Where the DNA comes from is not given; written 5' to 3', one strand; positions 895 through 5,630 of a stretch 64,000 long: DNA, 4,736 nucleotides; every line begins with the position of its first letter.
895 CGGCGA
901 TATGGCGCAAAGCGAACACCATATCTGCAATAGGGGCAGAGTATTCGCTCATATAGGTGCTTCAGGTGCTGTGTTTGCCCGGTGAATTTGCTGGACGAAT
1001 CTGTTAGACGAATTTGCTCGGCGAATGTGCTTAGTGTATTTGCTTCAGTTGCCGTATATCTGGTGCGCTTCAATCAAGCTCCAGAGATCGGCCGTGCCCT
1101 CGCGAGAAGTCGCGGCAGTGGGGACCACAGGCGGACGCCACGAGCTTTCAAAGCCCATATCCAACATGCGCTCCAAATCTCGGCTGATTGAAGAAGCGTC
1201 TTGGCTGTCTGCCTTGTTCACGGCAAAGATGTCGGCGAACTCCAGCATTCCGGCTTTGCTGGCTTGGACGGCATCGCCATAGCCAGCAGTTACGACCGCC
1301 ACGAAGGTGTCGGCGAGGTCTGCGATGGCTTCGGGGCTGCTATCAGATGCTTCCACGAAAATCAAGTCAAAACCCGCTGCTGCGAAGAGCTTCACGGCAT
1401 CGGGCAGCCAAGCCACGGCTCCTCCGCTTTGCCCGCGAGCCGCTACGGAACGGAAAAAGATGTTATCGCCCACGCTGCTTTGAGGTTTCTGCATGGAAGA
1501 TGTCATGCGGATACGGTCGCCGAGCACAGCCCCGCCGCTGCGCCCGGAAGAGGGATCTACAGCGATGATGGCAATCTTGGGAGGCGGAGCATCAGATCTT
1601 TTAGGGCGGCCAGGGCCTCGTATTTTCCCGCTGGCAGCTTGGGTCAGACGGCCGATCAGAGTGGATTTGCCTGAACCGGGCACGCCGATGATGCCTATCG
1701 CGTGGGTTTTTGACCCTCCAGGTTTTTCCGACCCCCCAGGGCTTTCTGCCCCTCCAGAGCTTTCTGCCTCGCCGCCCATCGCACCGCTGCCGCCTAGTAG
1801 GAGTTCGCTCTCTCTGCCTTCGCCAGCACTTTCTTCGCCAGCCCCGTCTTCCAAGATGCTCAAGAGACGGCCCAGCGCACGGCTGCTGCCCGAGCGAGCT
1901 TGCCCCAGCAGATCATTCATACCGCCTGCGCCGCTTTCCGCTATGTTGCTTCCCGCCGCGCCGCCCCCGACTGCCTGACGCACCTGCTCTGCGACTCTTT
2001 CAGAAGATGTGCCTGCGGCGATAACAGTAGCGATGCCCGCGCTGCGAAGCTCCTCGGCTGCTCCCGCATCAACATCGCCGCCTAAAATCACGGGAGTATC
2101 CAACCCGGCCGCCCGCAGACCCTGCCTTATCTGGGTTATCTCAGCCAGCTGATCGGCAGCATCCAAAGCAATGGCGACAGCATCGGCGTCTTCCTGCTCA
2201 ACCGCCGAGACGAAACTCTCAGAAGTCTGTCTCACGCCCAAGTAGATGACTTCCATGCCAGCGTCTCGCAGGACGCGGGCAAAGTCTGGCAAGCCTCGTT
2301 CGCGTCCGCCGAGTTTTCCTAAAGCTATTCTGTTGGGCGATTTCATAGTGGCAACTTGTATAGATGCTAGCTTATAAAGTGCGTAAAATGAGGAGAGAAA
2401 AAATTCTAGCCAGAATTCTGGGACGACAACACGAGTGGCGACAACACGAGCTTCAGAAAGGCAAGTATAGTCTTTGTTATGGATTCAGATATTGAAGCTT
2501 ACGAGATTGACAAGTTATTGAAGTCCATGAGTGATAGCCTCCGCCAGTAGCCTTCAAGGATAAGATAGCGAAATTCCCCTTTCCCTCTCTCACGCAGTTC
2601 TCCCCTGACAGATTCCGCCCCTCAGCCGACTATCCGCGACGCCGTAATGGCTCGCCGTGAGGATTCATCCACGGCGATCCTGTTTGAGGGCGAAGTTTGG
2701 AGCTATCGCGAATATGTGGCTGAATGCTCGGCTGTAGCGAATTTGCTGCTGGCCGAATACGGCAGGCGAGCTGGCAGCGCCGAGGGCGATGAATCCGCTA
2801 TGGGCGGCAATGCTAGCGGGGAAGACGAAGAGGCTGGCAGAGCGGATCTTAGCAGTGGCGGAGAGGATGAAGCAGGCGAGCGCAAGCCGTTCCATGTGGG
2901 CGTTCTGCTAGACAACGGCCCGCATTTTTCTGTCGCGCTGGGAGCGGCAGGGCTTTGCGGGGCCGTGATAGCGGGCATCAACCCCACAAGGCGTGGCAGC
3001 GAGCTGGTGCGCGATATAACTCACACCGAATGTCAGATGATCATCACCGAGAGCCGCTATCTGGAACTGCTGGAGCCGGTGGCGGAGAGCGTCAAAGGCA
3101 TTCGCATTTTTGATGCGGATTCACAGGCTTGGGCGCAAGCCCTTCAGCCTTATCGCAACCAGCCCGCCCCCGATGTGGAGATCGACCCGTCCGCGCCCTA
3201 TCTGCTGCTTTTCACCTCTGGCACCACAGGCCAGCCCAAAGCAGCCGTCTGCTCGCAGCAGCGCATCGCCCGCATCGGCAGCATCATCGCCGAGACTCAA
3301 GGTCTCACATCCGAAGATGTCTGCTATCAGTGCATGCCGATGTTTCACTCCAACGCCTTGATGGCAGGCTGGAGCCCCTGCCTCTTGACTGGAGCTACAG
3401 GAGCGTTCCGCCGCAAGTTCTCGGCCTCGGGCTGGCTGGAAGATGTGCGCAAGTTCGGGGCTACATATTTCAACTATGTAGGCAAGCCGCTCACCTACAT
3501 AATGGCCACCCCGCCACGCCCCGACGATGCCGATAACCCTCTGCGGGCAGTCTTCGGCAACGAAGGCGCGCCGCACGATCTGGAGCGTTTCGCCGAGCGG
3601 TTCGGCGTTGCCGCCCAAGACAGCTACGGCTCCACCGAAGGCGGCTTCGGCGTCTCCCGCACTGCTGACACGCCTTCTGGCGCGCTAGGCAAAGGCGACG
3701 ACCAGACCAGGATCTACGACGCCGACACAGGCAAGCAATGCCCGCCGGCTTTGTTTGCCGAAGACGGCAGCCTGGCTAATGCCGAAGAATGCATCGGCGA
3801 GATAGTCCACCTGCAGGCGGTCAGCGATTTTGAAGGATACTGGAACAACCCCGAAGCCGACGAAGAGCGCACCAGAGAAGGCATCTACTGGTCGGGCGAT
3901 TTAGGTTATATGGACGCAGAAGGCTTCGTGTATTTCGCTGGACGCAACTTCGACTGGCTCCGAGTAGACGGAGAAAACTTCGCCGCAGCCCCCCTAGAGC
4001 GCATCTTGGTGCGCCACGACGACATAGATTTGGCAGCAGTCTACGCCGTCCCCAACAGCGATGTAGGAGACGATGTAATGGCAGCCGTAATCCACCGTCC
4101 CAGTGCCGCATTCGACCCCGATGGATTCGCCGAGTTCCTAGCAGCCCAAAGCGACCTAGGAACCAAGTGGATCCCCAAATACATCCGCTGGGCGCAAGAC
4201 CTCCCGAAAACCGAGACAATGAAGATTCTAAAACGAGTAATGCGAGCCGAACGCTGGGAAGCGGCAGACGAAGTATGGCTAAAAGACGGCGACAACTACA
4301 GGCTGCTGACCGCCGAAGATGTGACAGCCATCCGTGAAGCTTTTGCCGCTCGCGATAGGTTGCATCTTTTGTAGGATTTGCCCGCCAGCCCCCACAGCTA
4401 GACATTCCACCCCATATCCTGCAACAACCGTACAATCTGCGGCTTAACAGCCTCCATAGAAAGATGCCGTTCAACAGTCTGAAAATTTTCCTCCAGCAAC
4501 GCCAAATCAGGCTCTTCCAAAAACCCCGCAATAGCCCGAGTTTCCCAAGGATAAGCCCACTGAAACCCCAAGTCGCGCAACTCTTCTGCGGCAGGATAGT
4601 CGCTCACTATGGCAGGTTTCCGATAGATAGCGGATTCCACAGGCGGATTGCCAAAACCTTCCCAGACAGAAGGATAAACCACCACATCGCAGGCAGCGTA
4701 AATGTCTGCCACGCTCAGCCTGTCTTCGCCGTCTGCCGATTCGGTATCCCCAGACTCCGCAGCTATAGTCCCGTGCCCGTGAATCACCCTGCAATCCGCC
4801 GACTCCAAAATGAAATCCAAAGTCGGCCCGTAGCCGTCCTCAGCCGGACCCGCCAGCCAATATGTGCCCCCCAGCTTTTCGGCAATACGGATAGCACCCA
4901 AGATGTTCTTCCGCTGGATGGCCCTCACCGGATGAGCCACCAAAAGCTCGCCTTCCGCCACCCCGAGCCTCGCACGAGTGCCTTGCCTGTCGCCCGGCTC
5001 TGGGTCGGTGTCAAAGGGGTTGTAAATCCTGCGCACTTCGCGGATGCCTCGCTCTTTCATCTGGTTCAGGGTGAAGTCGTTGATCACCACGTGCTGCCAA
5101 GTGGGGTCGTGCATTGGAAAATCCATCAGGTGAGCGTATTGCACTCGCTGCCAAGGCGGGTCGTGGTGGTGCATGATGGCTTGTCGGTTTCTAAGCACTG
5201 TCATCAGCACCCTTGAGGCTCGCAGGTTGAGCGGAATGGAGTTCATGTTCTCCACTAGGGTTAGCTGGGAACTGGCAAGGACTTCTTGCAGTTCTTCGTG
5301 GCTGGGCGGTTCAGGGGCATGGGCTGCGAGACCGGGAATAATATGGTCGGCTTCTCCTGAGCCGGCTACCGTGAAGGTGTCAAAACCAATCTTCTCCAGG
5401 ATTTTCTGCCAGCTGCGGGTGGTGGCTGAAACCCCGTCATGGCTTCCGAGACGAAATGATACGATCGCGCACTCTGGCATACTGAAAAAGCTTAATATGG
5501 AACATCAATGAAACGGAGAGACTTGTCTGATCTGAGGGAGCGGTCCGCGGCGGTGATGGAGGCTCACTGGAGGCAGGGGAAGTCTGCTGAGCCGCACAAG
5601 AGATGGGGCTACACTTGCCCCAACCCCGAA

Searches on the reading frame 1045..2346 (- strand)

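Call 76: search_protein_families(library=pfam, max_evalue=0.001, proteins=[window:1045-2346:-])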
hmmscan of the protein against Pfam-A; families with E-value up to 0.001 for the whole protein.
window:1045-2346:- (433 aa): 4 families
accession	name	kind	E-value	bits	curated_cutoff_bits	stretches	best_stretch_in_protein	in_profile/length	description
PF03308.22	MeaB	-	3.3e-51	174.4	23.1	1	212-429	31-235/273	Methylmalonyl Co-A mutase-associated GTPase MeaB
PF02310.24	B12-binding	-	7.6e-14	52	32.1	1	18-113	16-114/121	B12 binding domain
PF02492.25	cobW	-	9.7e-05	22.5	20.7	0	326-393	84-167/180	CobW/HypB/UreG, nucleotide-binding domain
PF00009.33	GTP_EFTU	-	0.00013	22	26.5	0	215-240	4-29/188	Elongation factor Tu GTP binding domain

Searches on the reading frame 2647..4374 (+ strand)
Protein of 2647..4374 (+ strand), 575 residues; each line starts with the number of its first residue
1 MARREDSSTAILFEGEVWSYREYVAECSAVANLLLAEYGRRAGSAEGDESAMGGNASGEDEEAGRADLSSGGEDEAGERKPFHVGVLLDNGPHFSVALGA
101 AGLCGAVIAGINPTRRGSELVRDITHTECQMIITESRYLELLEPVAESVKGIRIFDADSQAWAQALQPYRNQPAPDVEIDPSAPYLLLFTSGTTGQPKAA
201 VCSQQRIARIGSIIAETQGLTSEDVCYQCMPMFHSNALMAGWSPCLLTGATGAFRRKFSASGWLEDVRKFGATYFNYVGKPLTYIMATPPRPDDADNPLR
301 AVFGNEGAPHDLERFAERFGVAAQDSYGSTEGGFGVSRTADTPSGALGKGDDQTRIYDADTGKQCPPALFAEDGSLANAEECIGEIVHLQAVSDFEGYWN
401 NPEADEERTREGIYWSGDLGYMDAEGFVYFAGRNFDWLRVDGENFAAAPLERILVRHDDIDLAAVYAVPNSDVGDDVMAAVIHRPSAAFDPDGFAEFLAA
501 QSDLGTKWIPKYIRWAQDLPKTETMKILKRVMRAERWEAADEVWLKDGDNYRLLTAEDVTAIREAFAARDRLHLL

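Call 17: search_protein_families(library=ncbifam, max_evalue=0.00001, proteins=[window:2647-4374:+])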
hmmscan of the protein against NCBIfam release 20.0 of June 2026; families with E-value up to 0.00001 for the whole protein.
window:2647-4374:+ (575 aa): 86 families (the best 25 are shown)
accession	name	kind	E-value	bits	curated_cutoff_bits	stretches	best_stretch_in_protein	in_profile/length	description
NF052587.1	SterCoASynCasI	equivalog_domain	8.2e-171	569.2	900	1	29-575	5-550/550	steroid-22-oyl-CoA synthetase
NF009927.1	PRK13388.1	exception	5.4e-169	563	800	1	76-552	46-521/523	fatty-acid--CoA ligase FadD1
NF005897.1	PRK07867.1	exception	7.4e-169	562.6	850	1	77-544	46-493/496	long-chain-fatty-acid--CoA ligase FadD17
NF004808.0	PRK06155.1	equivalog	8.1e-75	252.1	722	1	57-538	47-524/542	ATP-dependent acyl-CoA ligase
NF006134.1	PRK08279.1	equivalog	4.4e-69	233.6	625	1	80-564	93-600/605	long-chain-acyl-CoA synthetase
NF004837.0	PRK06187.1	subfamily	5.1e-63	213.1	476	1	83-541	60-527/531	long-chain-fatty-acid--CoA ligase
NF038342.1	FACL_FadD6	exception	1.6e-45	155.6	975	1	83-537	92-549/584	long-chain-acyl-CoA synthetase FadD6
NF006182.0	PRK08316.1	subfamily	5e-45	154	663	1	83-536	63-517/523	fatty acyl-CoA synthetase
NF005947.1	PRK08008.1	equivalog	9.8e-41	139.9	651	1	79-532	60-517/518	crotonobetaine/carnitine-CoA ligase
NF005702.0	PRK07514.1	subfamily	1.2e-38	132.7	558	1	101-535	74-499/506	malonyl-CoA synthase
NF005858.0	PRK07787.1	subfamily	1.5e-38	132.5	575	1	103-533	63-469/471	acyl-CoA synthetase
NF004511.1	PRK05852.1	equivalog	1.2e-37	129.7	650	1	77-524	47-492/505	FadD7 family fatty acid--CoA ligase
NF009233.0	PRK12583.1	subfamily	1.3e-36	126.1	832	1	182-535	201-549/558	fatty acid CoA ligase family protein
NF052269.1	Staph_lig_FadD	equivalog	4.9e-36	124.1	650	1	98-533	69-490/499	long-chain-fatty-acid--CoA ligase FadD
NF009071.0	PRK12406.1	subfamily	2.9e-34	118.4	701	1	159-541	130-507/510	acyl-CoA synthetase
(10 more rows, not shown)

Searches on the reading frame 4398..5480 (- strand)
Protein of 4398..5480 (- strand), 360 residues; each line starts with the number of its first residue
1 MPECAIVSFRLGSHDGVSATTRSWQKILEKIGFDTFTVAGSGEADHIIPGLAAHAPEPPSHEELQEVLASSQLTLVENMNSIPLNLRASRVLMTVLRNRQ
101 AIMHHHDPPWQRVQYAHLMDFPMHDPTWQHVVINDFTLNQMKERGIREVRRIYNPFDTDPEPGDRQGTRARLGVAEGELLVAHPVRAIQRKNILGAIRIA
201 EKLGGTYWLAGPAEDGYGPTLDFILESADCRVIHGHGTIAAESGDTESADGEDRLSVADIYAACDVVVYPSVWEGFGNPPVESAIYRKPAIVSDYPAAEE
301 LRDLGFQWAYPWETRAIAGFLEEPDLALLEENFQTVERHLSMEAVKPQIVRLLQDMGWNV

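Call 76: search_protein_families(library=pfam, max_evalue=0.001, proteins=[window:4398-5480:-])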
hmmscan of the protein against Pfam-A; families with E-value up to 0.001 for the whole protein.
window:4398-5480:- (360 aa): 2 families
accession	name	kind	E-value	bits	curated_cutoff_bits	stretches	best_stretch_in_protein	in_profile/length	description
PF13692.12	Glyco_trans_1_4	-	1e-08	36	27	1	256-301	69-114/142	Glycosyl transferases group 1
PF00534.26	Glycos_transf_1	-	1.2e-07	31.9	26.4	1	257-301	86-130/172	Glycosyl transferases group 1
